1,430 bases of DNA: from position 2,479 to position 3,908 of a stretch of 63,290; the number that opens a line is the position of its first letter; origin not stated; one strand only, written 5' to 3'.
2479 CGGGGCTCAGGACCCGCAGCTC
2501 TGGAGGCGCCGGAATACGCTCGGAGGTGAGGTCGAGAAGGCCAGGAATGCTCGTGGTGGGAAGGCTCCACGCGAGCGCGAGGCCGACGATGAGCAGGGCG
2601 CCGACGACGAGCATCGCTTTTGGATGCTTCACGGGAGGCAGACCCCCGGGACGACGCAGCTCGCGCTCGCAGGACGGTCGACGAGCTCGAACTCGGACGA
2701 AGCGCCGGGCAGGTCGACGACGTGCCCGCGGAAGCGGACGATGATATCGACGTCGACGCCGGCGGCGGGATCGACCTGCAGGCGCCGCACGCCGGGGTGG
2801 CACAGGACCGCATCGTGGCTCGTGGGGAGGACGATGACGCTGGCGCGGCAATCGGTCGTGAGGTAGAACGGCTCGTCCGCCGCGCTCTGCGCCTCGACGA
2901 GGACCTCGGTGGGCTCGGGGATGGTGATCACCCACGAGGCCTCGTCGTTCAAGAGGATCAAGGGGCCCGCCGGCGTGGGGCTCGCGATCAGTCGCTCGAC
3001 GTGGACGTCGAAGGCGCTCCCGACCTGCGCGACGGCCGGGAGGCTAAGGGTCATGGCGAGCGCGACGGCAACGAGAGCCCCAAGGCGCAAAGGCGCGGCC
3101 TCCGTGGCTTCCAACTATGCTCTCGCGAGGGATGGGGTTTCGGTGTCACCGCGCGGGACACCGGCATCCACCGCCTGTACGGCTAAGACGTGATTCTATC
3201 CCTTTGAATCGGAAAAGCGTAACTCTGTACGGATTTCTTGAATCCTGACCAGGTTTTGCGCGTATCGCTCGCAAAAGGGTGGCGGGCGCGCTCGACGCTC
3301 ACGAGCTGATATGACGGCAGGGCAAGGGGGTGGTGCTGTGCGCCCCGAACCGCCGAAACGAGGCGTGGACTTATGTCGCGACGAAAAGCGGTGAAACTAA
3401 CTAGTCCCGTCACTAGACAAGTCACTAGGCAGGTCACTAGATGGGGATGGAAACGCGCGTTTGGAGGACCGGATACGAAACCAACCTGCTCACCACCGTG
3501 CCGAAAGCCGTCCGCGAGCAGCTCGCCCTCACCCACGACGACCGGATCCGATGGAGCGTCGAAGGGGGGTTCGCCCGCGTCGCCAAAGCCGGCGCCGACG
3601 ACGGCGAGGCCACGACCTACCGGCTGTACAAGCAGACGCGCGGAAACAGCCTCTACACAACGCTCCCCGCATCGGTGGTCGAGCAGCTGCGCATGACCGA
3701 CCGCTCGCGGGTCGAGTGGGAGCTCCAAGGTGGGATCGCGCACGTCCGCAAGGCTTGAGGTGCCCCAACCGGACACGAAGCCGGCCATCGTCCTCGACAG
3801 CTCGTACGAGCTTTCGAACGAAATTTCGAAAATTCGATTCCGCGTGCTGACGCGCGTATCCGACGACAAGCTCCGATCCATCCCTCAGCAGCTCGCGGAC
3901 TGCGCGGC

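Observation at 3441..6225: Tandem duplicated module: [small DNA-binding protein + truncated large-serine-recombinase-like gene] x2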

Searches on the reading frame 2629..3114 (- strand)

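Call 3: search_protein_families(library=pfam, proteins=[window:2629-3114:-], max_evalue=0.1)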
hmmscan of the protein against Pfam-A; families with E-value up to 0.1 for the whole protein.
window:2629-3114:- (161 aa): 1 family
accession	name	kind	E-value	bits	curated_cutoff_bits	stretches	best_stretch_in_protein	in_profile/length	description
PF13999.11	MarB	-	0.078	13.3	27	0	71-101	8-38/65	MarB protein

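Call 81: search_protein_families(library=padloc, proteins=[window:2629-3114:-], max_evalue=0.001)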
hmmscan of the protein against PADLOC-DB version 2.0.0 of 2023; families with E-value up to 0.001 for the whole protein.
window:2629-3114:- (161 aa): 0 families

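Call 82: search_protein_families(library=phrogs, proteins=[window:2629-3114:-], max_evalue=0.001)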
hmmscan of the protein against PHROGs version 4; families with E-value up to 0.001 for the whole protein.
window:2629-3114:- (161 aa): 0 families

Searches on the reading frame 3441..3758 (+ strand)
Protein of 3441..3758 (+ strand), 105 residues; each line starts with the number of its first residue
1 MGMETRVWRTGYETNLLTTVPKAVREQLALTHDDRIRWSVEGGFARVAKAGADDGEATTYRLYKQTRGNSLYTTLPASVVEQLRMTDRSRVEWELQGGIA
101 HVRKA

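Call 3: search_protein_families(library=pfam, proteins=[window:3441-3758:+], max_evalue=0.1)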
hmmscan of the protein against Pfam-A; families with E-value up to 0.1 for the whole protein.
window:3441-3758:+ (105 aa): 3 families
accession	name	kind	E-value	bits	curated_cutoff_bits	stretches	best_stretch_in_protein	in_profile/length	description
PF04014.23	MazE_antitoxin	-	4.8e-07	30.1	24.7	2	19-43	11-36/48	Antidote-toxin recognition MazE, bacterial antitoxin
PF15937.10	PrlF_antitoxin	-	1.7e-05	25.3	32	1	18-51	10-44/99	prlF antitoxin for toxin YhaV_toxin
PF18885.6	DUF5648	-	0.0025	18.5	25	1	31-76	26-65/134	Domain of unknown function (DUF5648)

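Call 66: search_protein_families(library=ncbifam, proteins=[window:3441-3758:+], max_evalue=0.01)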
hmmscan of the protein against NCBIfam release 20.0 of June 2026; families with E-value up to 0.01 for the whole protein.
window:3441-3758:+ (105 aa): 1 family
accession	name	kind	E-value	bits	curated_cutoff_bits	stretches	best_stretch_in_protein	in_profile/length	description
NF007429.0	PRK09974.1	equivalog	4.3e-07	29.8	125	1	18-54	23-60/114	type II toxin-antitoxin system PrlF family antitoxin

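Call 70: find_homologous_proteins(query=window:3441-3758:+, max_evalue=0.001)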
Query window:3441-3758:+ (105 aa): 99 proteins with E <= 0.001 among 102 candidates.
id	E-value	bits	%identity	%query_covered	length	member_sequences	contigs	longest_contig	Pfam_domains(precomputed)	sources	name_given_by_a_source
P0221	1.8e-61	222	100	98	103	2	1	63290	PF04014.24,PF15937.11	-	-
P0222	6.7e-58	211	91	100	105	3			PF04014.24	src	-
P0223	1.3e-57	210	90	100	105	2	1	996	PF04014.24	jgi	jgi:antitoxin component of MazEF toxin-antitoxin module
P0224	3.2e-55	202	90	100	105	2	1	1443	PF04014.24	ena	-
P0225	4.2e-53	195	87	100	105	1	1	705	PF04014.24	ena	-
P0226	9.8e-53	194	85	100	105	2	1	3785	PF04014.24,PF15937.11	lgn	-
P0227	2.2e-52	193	85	100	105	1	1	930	PF04014.24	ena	-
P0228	2.5e-52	193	84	100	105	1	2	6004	PF04014.24,PF15937.11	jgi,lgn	jgi:antitoxin component of MazEF toxin-antitoxin module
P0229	2.6e-52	193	85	100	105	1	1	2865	PF04014.24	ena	-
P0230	1.4e-51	190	83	100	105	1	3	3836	PF04014.24,PF15937.11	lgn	-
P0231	1.8e-51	190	86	100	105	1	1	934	PF04014.24,PF15937.11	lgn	-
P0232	3.3e-51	189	84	100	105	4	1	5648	PF04014.24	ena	-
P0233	1.1e-50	188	82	100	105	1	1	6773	PF04014.24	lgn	-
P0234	1.1e-50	188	83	100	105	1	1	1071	PF15937.11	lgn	-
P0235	1.1e-50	188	82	100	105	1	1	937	PF04014.24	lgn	-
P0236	1.2e-50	187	82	100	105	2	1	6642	PF04014.24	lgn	-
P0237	1.3e-50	187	81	100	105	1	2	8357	PF04014.24,PF15937.11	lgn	-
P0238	1.5e-50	187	82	100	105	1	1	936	PF04014.24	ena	-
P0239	1.7e-50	187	84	98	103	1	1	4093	PF04014.24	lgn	-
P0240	2.1e-50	187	83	100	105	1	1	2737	PF04014.24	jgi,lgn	jgi:antitoxin component of MazEF toxin-antitoxin module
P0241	2.1e-50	187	83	100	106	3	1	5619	PF04014.24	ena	-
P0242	3.2e-50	186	82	100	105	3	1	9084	PF04014.24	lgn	-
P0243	5.2e-50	185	82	100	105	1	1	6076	PF04014.24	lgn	-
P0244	5.5e-50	185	82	98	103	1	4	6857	PF04014.24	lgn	-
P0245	5.5e-50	185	81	100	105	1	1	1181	PF04014.24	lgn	-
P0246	5.8e-50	185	81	100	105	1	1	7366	PF04014.24,PF15937.11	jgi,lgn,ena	-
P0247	7.2e-50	185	82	100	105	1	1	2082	PF04014.24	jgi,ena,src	-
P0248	8.1e-50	185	80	100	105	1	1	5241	PF04014.24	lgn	-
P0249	9.1e-50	185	81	100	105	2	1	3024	PF04014.24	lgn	-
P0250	9.5e-50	185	83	100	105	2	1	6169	PF04014.24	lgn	-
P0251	1.2e-49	184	82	100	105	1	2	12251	PF04014.24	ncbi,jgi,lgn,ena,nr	ncbi:MAG TPA: hypothetical protein VFH78_07050 [Candidatus Thermoplasmatota archaeon]|nr:hypothetica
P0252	1.5e-49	184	81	100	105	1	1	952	PF04014.24,PF15937.11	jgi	jgi:antitoxin component of MazEF toxin-antitoxin module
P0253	1.9e-49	184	79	100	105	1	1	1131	PF04014.24,PF15937.11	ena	-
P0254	2.0e-49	184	79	100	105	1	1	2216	PF04014.24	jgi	jgi:antitoxin component of MazEF toxin-antitoxin module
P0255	2.2e-49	183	80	100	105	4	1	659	PF04014.24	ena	-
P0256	2.6e-49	183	81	100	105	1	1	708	PF04014.24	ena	-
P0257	2.9e-49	183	80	100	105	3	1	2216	PF04014.24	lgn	-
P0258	3.6e-49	183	80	100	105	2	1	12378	PF04014.24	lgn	-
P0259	4.4e-49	182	81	100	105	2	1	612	PF04014.24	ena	-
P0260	4.4e-49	182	81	100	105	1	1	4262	PF04014.24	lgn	-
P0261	5.4e-49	182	79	100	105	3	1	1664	PF04014.24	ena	-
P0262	6.7e-49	182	80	100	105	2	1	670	PF04014.24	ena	-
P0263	7.1e-49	182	80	100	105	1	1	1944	PF04014.24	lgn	-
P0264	9.4e-49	181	80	100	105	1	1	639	PF04014.24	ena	-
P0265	9.7e-49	181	80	100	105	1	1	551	PF04014.24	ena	-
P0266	1.3e-48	181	82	100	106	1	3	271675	PF04014.24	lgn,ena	-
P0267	1.4e-48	181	81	100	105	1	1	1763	PF04014.24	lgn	-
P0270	2.3e-48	180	78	100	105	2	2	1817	PF04014.24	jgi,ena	jgi:antitoxin component of MazEF toxin-antitoxin module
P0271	2.5e-48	180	79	100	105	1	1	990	PF04014.24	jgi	jgi:antitoxin component of MazEF toxin-antitoxin module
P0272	3.1e-48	180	79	100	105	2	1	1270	PF04014.24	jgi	-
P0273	3.2e-48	180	80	100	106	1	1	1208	PF04014.24,PF15937.11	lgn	-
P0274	3.4e-48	180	80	98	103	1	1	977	PF04014.24,PF15937.11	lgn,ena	-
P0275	3.5e-48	180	78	100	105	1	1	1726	PF04014.24,PF15937.11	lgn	-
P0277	4.6e-48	179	78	100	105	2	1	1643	PF04014.24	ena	-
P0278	4.7e-48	179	79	100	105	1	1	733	PF04014.24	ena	-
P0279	6.7e-48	179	79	100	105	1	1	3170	PF04014.24,PF15937.11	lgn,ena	-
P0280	1.9e-47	177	81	98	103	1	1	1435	PF04014.24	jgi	jgi:antitoxin component of MazEF toxin-antitoxin module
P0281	2.9e-47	177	78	100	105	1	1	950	PF04014.24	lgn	-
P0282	3.0e-47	177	78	100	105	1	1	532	PF04014.24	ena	-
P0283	3.7e-47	176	76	100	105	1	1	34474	PF04014.24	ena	-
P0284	5.0e-47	176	78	100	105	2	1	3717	PF04014.24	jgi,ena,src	-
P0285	5.6e-47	176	78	100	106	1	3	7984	PF04014.24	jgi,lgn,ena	jgi:antitoxin component of MazEF toxin-antitoxin module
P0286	5.7e-47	176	80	100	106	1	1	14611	PF04014.24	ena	-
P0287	1.4e-46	174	78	100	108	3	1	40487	PF04014.24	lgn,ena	-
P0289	2.8e-46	173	78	100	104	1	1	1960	PF04014.24,PF15937.11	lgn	-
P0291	4.1e-46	173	76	98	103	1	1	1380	PF04014.24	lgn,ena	-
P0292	7.5e-46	172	76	100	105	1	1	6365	PF04014.24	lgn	-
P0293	7.9e-46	172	79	100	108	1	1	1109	PF04014.24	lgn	-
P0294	2.3e-45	171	75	100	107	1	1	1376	PF04014.24,PF15937.11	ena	-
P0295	2.7e-45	170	79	100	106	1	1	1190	PF04014.24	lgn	-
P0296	2.9e-45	170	75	100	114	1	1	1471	PF04014.24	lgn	-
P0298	5.0e-45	169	75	100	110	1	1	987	PF04014.24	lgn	-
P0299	5.5e-45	169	76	100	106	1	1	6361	PF04014.24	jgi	jgi:antitoxin component of MazEF toxin-antitoxin module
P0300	1.2e-44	168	79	98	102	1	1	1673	PF04014.24,PF15937.11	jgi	jgi:antitoxin component of MazEF toxin-antitoxin module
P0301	1.3e-44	168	75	100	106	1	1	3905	PF04014.24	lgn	-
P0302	1.4e-44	168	73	100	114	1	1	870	PF04014.24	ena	-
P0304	4.1e-44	166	75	100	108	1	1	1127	PF04014.24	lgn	-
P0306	6.0e-44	166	75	100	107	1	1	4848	PF04014.24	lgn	-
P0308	4.8e-43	163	68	100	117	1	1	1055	PF04014.24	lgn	-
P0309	2.3e-42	161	74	100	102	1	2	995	PF04014.24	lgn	-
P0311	2.3e-41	158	64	100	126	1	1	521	PF04014.24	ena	-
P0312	1.6e-40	155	68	100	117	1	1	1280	PF04014.24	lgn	-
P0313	3.7e-39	151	70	100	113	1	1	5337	PF04014.24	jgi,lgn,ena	-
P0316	1.3e-33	133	59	100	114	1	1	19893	-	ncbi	-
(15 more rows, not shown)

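Call 71: find_encoding_contigs(protein=P0316, flank=8000, max_places=2)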
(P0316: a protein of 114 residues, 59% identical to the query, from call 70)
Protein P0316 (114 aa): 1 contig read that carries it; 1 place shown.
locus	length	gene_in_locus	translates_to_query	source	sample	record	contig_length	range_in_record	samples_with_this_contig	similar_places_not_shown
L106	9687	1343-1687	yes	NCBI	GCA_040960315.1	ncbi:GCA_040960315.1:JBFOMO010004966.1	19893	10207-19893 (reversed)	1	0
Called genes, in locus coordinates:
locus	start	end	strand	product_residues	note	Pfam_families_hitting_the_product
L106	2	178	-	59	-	?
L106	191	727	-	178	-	-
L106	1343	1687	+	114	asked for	-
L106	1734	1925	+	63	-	-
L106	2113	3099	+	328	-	PF00239:Resolvase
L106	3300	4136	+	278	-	-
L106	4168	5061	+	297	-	-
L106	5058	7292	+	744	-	PF14520:HHH_5 (weak)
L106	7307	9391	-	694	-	PF00801:PKD (faint), PF06832:BiPBP_C (faint)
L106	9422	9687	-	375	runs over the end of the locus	-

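Call 81: search_protein_families(library=padloc, proteins=[window:3441-3758:+], max_evalue=0.001)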
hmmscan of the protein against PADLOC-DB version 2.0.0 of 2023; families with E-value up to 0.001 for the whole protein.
window:3441-3758:+ (105 aa): 0 families

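Call 82: search_protein_families(library=phrogs, proteins=[window:3441-3758:+], max_evalue=0.001)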
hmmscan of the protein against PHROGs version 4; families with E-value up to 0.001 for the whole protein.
window:3441-3758:+ (105 aa): 0 families

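Call 88: search_solved_structures(query=window:3441-3758:+, max_evalue=1, show_alignments=1)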
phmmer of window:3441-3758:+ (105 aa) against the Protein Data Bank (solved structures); distinct sequences matched with E-value up to 1: 4.
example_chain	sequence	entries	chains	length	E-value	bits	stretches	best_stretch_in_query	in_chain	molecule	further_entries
6t58_A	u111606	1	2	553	0.055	16.8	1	6-68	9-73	Cellular tumor antigen p53,Protein S100-A4,Protein S100-A4,Annexin A2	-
6tpq_B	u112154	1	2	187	0.48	13.8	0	14-61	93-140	Ribonuclease M5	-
7d2n_E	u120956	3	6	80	0.61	13.4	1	65-103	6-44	AbrB/MazE/SpoVT family DNA-binding domain-containing protein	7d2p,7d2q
2l14_B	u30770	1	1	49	0.87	13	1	6-41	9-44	Cellular tumor antigen p53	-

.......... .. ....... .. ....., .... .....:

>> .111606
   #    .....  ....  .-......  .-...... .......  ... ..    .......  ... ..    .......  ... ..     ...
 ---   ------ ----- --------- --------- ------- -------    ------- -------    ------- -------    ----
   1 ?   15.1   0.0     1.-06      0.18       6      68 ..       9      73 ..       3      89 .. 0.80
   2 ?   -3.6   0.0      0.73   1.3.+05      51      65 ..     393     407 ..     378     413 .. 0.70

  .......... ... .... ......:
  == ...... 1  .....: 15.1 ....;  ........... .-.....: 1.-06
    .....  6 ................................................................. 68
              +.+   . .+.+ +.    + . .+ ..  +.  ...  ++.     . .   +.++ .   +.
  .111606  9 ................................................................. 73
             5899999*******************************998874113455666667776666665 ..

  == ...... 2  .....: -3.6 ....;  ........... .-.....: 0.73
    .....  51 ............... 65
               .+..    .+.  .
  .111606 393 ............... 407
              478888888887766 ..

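Call 96: predict_structure(alignment_id=A4)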
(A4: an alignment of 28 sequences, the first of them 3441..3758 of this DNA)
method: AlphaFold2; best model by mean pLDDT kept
length: 105 residues; sequences in the alignment: 28
mean_pLDDT: 71.1   pTM: 0.64
mean pLDDT of the five models: 71.1, 71.0, 69.4, 68.8, 61.1
residues with pLDDT >= 90: 0; 70-90: 74; 50-70: 15; < 50: 16
segments of 3 or more residues with pLDDT < 50: 1-15
pLDDT, mean of each block of 10 residues (from residue 1): 29 53 81 77 83 58 72 80 85 84 88
secondary structure, 60 per line:
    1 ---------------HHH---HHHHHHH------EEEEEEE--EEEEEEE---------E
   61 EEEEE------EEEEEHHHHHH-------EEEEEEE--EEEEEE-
elements in order: H22-28 E35-41 E44-50 E60-65 E72-76 H77-82 E90-96 E99-104

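Call 99: fold_search(model_id=the predicted structure, library=pdb)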
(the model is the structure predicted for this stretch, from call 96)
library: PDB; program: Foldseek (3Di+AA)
matches with E <= 10: 597; with E <= 0.001: 0
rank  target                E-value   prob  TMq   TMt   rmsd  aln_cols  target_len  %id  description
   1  4ylc_D                4.0e-02  0.35  0.27  0.25  11.9        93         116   13  Crystal Structure of Del-C4 mutant of hsp14.1 from Sulfolobus solfatataricus P2 (released 2015-11-04)
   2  4yl9_C                4.3e-02  0.23  0.24  0.24  12.6       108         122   14  Crystal Structure of wild-type of hsp14.1 from Sulfolobus solfatataricus P2 (released 2015-11-04)
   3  3vqm_A                4.9e-02  0.28  0.27  0.26  12.4        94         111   11  Small heat shock protein hsp14.0 of C-terminal deletion variant with C-terminal peptide (released 2012-06-06)
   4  3vqm_C                5.2e-02  0.28  0.26  0.26  12.5        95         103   13  Small heat shock protein hsp14.0 of C-terminal deletion variant with C-terminal peptide (released 2012-06-06)
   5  3vqm_K                5.5e-02  0.33  0.28  0.28  13.5       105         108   13  Small heat shock protein hsp14.0 of C-terminal deletion variant with C-terminal peptide (released 2012-06-06)
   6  3vqm_D                5.9e-02  0.16  0.23  0.22  12.2       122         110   10  Small heat shock protein hsp14.0 of C-terminal deletion variant with C-terminal peptide (released 2012-06-06)
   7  4ylc_H                6.7e-02  0.21  0.24  0.22  14.1        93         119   16  Crystal Structure of Del-C4 mutant of hsp14.1 from Sulfolobus solfatataricus P2 (released 2015-11-04)
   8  3aab_A                7.1e-02  0.25  0.26  0.25  12.1        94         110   12  Small heat shock protein hsp14.0 with the mutations of I120F and I122F in the form I crystal (released 2010-11-17)
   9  3vql_B                8.1e-02  0.25  0.27  0.26  11.8        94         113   11  Small heat shock protein hsp14.0 of C-terminal deletion variant (released 2012-06-06)
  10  4ylb_C                1.1e-01  0.13  0.22  0.19  12.9       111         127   14  Crystal Structure of A102D mutant of hsp14.1 from Sulfolobus solfatataricus P2 (released 2015-11-04)
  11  3vqm_G                1.3e-01  0.20  0.26  0.25  12.5        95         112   13  Small heat shock protein hsp14.0 of C-terminal deletion variant with C-terminal peptide (released 2012-06-06)
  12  4ylb_A                1.3e-01  0.14  0.26  0.22  12.9       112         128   13  Crystal Structure of A102D mutant of hsp14.1 from Sulfolobus solfatataricus P2 (released 2015-11-04)
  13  4ylb_B                1.4e-01  0.16  0.25  0.23  12.3        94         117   14  Crystal Structure of A102D mutant of hsp14.1 from Sulfolobus solfatataricus P2 (released 2015-11-04)
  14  3f62_A                1.4e-01  0.08  0.16  0.16  12.7        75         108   15  Crystal Structure of Human IL-18 in complex with Ectromelia virus IL-18 Binding Protein (released 2009-01-06)
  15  4yl9_A                1.6e-01  0.13  0.26  0.23  12.4       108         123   15  Crystal Structure of wild-type of hsp14.1 from Sulfolobus solfatataricus P2 (released 2015-11-04)
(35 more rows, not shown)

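Call 103: search_protein_families(library=pfam, proteins=[L106:3300-4136:+, L106:4168-5061:+, L106:5058-7292:+, L106:1734-1925:+], max_evalue=0.01)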
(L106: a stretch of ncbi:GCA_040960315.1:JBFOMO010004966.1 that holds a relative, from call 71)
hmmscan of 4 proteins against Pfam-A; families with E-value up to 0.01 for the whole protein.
L106:3300-4136:+ (278 aa): 2 families
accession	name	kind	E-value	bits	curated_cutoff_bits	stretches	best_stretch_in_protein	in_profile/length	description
PF00092.34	VWA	-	0.00015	22.5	23.8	0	160-187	103-130/174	von Willebrand factor type A domain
PF13519.12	VWA_2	-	0.00086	20.3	27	1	16-85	2-55/107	von Willebrand factor type A domain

L106:4168-5061:+ (297 aa): 0 families

L106:5058-7292:+ (744 aa): 2 families
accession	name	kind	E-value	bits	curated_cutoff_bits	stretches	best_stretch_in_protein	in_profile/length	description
PF14520.12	HHH_5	-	1.1e-07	32.7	27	1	563-607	6-53/57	Helix-hairpin-helix domain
PF21999.2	IMS_HHH_1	-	0.0027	18.5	27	1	563-593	2-32/53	DNA polymerase-iota, thumb domain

L106:1734-1925:+ (63 aa): 0 families
